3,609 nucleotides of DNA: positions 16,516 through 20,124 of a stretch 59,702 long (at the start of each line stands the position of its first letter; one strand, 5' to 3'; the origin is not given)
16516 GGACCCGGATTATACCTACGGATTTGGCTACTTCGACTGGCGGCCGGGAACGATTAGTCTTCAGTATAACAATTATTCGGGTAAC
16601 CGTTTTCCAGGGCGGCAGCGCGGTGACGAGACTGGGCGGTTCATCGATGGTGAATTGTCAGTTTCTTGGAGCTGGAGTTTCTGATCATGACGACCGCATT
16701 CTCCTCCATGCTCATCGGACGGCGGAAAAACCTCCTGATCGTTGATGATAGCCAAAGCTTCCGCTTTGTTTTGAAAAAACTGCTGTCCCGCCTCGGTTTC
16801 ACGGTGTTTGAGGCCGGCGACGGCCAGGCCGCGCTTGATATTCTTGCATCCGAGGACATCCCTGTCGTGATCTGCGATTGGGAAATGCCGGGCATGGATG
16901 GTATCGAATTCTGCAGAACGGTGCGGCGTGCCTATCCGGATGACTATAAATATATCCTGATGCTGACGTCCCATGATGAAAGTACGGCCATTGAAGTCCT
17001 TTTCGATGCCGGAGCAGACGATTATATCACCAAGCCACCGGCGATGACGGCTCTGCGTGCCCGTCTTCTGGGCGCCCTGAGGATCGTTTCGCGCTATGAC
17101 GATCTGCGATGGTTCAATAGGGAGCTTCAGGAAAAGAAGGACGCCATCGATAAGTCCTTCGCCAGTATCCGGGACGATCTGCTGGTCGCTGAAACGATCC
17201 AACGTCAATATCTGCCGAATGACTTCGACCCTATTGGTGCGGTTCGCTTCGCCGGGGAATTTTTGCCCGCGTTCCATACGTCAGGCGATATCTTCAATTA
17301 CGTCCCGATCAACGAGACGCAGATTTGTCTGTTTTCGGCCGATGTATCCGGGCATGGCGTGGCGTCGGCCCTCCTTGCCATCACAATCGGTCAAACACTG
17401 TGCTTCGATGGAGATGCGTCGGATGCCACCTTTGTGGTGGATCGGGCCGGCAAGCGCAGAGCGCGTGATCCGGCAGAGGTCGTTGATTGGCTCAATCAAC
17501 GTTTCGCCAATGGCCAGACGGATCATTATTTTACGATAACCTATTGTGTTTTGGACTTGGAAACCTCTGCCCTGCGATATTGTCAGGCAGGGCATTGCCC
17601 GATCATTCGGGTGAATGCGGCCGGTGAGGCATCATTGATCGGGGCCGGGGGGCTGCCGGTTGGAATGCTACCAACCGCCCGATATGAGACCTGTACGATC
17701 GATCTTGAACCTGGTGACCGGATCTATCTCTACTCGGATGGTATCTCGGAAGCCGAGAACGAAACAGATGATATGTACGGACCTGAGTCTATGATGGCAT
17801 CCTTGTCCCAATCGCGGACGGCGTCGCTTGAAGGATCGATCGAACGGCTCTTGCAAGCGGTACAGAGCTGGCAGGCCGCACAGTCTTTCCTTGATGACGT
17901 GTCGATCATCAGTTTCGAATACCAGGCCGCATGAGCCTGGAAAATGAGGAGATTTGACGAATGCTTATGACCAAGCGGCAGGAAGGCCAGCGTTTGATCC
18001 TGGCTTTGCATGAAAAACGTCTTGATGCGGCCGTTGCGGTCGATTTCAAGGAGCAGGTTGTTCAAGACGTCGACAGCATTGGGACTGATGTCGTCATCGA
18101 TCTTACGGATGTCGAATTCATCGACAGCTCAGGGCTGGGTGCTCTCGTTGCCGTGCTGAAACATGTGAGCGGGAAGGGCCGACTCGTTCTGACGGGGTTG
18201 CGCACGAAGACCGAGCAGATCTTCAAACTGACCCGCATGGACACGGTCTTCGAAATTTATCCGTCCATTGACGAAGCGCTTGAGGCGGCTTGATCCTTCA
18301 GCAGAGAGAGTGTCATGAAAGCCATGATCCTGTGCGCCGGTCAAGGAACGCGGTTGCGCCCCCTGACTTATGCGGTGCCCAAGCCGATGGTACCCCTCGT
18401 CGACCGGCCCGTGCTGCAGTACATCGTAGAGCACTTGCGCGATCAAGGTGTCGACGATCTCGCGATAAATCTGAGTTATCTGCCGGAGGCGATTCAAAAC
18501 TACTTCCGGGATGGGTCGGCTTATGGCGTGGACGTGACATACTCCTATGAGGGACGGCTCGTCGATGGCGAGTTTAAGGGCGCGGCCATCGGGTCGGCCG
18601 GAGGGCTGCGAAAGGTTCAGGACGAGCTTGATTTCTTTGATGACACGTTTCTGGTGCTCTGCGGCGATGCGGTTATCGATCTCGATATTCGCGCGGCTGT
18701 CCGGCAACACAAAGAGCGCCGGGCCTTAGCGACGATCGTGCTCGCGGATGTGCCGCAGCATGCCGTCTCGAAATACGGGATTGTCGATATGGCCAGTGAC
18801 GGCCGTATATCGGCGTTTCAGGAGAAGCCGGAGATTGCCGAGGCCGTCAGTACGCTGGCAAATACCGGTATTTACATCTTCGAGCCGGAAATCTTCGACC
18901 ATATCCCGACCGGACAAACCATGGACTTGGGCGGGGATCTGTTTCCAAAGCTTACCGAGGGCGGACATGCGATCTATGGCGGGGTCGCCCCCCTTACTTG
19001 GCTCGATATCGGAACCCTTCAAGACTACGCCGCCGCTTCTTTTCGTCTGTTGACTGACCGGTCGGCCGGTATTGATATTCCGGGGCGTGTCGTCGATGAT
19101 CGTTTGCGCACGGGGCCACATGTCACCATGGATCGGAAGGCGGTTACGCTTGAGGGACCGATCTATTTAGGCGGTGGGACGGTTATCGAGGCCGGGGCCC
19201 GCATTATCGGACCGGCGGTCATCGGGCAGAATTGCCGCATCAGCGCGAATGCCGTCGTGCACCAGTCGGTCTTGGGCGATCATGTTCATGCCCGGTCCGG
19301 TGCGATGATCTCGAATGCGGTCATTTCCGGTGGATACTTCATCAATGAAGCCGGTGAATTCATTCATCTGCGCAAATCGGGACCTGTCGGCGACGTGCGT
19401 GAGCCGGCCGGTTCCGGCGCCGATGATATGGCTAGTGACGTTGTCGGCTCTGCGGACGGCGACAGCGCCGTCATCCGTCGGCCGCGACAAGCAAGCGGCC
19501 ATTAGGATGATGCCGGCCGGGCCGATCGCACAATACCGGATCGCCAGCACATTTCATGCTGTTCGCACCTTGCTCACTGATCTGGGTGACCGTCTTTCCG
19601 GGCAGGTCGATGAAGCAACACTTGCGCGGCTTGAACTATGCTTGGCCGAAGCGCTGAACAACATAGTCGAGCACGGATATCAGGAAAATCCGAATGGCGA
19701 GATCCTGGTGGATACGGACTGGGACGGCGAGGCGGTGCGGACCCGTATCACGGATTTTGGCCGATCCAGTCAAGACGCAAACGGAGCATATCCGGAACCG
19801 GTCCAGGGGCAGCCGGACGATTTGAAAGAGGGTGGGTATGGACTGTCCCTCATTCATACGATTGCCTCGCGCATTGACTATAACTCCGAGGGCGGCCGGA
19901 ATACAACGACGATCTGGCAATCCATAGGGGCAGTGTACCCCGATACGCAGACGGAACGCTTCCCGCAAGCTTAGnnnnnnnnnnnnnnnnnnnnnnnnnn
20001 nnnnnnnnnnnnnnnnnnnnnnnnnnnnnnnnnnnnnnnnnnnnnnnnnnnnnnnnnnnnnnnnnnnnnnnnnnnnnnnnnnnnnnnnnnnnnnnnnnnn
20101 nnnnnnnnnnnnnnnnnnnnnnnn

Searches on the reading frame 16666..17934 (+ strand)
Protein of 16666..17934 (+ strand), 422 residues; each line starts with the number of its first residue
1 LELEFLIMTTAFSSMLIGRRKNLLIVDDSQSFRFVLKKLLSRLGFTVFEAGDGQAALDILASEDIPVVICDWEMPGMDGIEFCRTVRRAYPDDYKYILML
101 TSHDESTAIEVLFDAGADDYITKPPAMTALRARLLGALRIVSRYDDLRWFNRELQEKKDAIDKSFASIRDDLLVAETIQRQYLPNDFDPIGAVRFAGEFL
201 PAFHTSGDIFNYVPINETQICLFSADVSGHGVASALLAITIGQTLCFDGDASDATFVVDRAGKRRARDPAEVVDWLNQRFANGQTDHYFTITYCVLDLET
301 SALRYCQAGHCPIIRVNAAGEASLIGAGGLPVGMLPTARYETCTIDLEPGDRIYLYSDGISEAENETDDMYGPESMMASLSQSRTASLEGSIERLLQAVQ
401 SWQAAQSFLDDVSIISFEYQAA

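Call 52: search_protein_families(library=pfam, proteins=[window:16666-17934:+], max_evalue=0.01)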
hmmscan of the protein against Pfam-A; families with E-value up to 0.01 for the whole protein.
window:16666-17934:+ (422 aa): 2 families
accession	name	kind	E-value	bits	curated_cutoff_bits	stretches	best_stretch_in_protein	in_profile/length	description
PF07228.17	SpoIIE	-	1.4e-40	139.8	25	1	217-418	2-190/192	Stage II sporulation protein E (SpoIIE)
PF00072.30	Response_reg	-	2.3e-26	92.6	30.2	1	24-134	2-110/111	Response regulator receiver domain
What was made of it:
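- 16666..17934 (+): Response-regulator receiver fused to a PP2C (SpoIIE) phosphatase. Call 52.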

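Call 72: search_protein_families(library=ncbifam, proteins=[window:16666-17934:+], max_evalue=0.00001)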
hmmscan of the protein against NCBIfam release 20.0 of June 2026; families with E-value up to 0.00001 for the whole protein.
window:16666-17934:+ (422 aa): 92 families (the best 25 are shown)
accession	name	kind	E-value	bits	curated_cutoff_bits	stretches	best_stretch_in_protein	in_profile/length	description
NF045505.1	RR_RssB_Pseudo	equivalog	8.3e-47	160.1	700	1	21-395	6-372/394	two-component system response regulator RssB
NF047654.1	DiguCycDgcRLepto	equivalog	1.6e-24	86.4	500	1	21-148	3-130/295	diguanylate cyclase DgcR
TIGR02154.1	PhoB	equivalog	4.8e-21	75.1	296.2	1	21-142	3-124/226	phosphate regulon transcriptional regulator PhoB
NF007969.0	PRK10693.1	equivalog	1e-20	74.1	329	1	20-239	7-220/337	two-component system response regulator RssB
NF041733.1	resp_reg_CseB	equivalog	1.6e-20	73.4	350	1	22-146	2-123/228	two-component system response regulator CseB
NF053512.1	nitric_RR_NosR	exception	1.6e-19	70.3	400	1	23-144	1-121/422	response regulator c-di-GMP phosphodiesterase, NosR family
NF007135.0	PRK09581.1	equivalog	2.5e-19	69.4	474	1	22-152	4-134/457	PleD family two-component system response regulator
NF041734.1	resp_reg_RppA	equivalog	9e-19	67.7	250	1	23-139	3-119/229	two-component system response regulator RppA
NF045944.1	ResRegRpaBCyano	equivalog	2e-18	66.6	330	1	24-145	1-119/229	response regulator transcription factor RpaB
NF040689.1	MtrAB_MtrA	equivalog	2.1e-18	66.5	300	1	23-142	1-117/219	MtrAB system response regulator MtrA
NF040534.1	resp_reg_YycF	equivalog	2.9e-18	66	340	1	21-142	1-119/231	response regulator YycF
NF008469.0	PRK11361.1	equivalog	1.7e-17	63.3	714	1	20-157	4-139/461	acetoacetate metabolism transcriptional regulator AtoC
NF007005.1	PRK09468.1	equivalog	2.1e-17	63.3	331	1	20-139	3-120/237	osmolarity response regulator transcription factor OmpR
NF033117.2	vanR_ACDEGLN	exception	2.4e-17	63.3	350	1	23-149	1-124/226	VanR-ABDEGLN family response regulator transcription factor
NF012023.0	PRK15479.1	equivalog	6.1e-17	61.9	337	1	23-139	3-117/224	transcriptional regulator TctD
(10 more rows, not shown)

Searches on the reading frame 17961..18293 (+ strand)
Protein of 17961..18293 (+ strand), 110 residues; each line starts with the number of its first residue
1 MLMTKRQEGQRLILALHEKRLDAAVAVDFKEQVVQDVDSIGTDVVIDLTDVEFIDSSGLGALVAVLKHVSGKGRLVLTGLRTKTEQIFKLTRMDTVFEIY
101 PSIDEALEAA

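Call 52: search_protein_families(library=pfam, proteins=[window:17961-18293:+], max_evalue=0.01)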
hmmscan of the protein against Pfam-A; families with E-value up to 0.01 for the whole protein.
window:17961-18293:+ (110 aa): 2 families
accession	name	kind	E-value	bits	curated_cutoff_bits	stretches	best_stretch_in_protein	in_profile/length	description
PF01740.26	STAS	-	4.6e-17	62.2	22.6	1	12-106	11-106/106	STAS domain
PF13466.11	STAS_2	-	7.9e-13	48.8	29.2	1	20-94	6-80/80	STAS domain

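Call 72: search_protein_families(library=ncbifam, proteins=[window:17961-18293:+], max_evalue=0.00001)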
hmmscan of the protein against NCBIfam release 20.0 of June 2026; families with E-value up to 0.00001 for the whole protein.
window:17961-18293:+ (110 aa): 2 families
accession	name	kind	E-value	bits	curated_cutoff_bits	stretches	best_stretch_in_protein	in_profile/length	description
TIGR00377.1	ant_ant_sig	superfamily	4.2e-18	65.2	53.45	1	4-105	6-108/108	anti-sigma factor antagonist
TIGR02886.1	spore_II_AA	equivalog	2.2e-09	37.2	114.75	1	9-107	7-106/106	anti-sigma F factor antagonist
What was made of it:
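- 17961..18293 (+): STAS anti-sigma-factor antagonist. Calls 52, 72.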

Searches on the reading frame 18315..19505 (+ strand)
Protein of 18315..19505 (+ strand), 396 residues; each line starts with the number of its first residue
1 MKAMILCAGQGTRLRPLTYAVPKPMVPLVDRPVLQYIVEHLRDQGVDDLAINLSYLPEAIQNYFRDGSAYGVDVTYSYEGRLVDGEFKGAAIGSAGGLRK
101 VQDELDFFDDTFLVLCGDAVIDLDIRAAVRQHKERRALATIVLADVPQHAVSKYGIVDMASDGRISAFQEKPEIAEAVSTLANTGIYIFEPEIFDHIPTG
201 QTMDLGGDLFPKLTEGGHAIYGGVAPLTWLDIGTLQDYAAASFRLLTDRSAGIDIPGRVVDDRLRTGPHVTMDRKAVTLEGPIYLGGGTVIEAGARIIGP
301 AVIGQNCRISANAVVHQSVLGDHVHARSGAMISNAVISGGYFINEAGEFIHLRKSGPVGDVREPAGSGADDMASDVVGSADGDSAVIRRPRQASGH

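Call 52: search_protein_families(library=pfam, proteins=[window:18315-19505:+], max_evalue=0.01)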
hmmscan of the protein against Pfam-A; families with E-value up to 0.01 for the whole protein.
window:18315-19505:+ (396 aa): 5 families
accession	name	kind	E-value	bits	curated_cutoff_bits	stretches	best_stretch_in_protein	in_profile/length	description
PF00483.29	NTP_transferase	-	2.7e-52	178.2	21.2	1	2-243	1-240/245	Nucleotidyl transferase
PF25084.1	LbH_EIF2B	-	6.3e-09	36.2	54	1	270-345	10-83/105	EIF2B subunit epsilon LbH domain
PF12804.13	NTP_transf_3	-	9.6e-09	36.1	27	1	3-140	1-120/160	MobA-like NTP transferase domain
PF00132.30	Hexapep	-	1.2e-06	28.4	27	1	284-316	3-35/36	Bacterial transferase hexapeptide (six repeats)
PF24894.1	Hexapep_GlmU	-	0.00012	22.6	23.3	1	286-345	22-79/104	GlmU-like, C-terminal hexapeptide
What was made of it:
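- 18315..19505 (+): Sugar-1-phosphate nucleotidyltransferase with a left-handed beta-helix domain. Pfam NTP_transferase 2.7e-52 (call 52).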

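Call 72: search_protein_families(library=ncbifam, proteins=[window:18315-19505:+], max_evalue=0.00001)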
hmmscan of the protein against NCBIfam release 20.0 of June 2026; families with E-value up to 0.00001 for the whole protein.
window:18315-19505:+ (396 aa): 36 families (the best 25 are shown)
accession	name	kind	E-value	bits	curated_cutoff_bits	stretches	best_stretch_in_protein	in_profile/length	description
NF052502.1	man1P_GTase_Rv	exception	4.3e-61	206.7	440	1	2-348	2-329/352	mannose-1-phosphate guanylyltransferase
TIGR03992.1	Arch_glmU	subfamily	4.8e-47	160.7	292.1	1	1-338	1-305/393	bifunctional sugar-1-phosphate nucleotidylyltransferase/acetyltransferase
TIGR01208.1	rmlA_long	equivalog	2.8e-40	138.3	320.25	1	2-339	1-327/353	glucose-1-phosphate thymidylyltransferase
NF045761.1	NAMPUrTaseMurU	equivalog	2e-39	135.8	250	1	1-238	1-220/226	N-acetylmuramate alpha-1-phosphate uridylyltransferase MurU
TIGR02091.1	glgC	equivalog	1.5e-35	122.9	424.9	1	2-344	2-357/364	glucose-1-phosphate adenylyltransferase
NF041313.1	UDPGP_AglF_Halo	equivalog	7.4e-35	120.5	400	1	1-200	1-185/234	UTP--glucose-1-phosphate uridylyltransferase AglF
NF003670.0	PRK05293.1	equivalog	3.1e-33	115.3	470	1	2-348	6-357/382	glucose-1-phosphate adenylyltransferase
NF049965.1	GlMnHpPGnyltfHddC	equivalog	2e-29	102.8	300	1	1-199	1-177/221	D-glycero-D-manno-heptose 1-phosphate guanosyltransferase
TIGR01099.1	galU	equivalog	1.5e-28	100.1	326.8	2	1-65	2-66/261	UTP--glucose-1-phosphate uridylyltransferase GalU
NF041173.1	Sug_nt_acttase_Thmprot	equivalog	1.4e-26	93.4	600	1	1-331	1-315/405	bifunctional sugar-1-phosphate nucleotidylyltransferase/acetyltransferase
TIGR02623.1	G1P_cyt_trans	equivalog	4.4e-25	88.6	300.25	1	1-203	1-205/255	glucose-1-phosphate cytidylyltransferase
NF010935.0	PRK14355.1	equivalog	5.7e-24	84.6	718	2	2-193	5-182/459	bifunctional UDP-N-acetylglucosamine diphosphorylase/glucosamine-1-phosphate N-acetyltransferase GlmU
NF002023.0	PRK00844.1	subfamily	6.9e-24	84.4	458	1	3-339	9-371/408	glucose-1-phosphate adenylyltransferase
NF002772.0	PRK02862.1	equivalog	4.1e-22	78.5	537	1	93-176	99-182/429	glucose-1-phosphate adenylyltransferase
NF001947.0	PRK00725.1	subfamily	6.8e-21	74.5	470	1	3-345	19-389/426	glucose-1-phosphate adenylyltransferase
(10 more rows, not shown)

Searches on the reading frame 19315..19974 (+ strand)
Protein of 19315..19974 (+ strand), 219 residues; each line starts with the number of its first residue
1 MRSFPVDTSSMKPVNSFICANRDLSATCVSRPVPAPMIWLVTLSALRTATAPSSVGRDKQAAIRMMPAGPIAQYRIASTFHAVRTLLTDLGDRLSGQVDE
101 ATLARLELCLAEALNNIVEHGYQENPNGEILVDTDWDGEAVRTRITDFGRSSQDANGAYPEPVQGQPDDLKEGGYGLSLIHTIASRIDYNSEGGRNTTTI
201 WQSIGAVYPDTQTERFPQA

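Call 52: search_protein_families(library=pfam, proteins=[window:19315-19974:+], max_evalue=0.01)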
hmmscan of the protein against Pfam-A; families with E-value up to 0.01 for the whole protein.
window:19315-19974:+ (219 aa): 2 families
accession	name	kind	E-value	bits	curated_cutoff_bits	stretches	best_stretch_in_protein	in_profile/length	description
PF13581.12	HATPase_c_2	-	2.1e-23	83.2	27.4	1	82-200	10-125/127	Histidine kinase-like ATPase domain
PF02518.31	HATPase_c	-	3.2e-05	24.8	26.4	1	104-199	4-103/111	Histidine kinase-, DNA gyrase B-, and HSP90-like ATPase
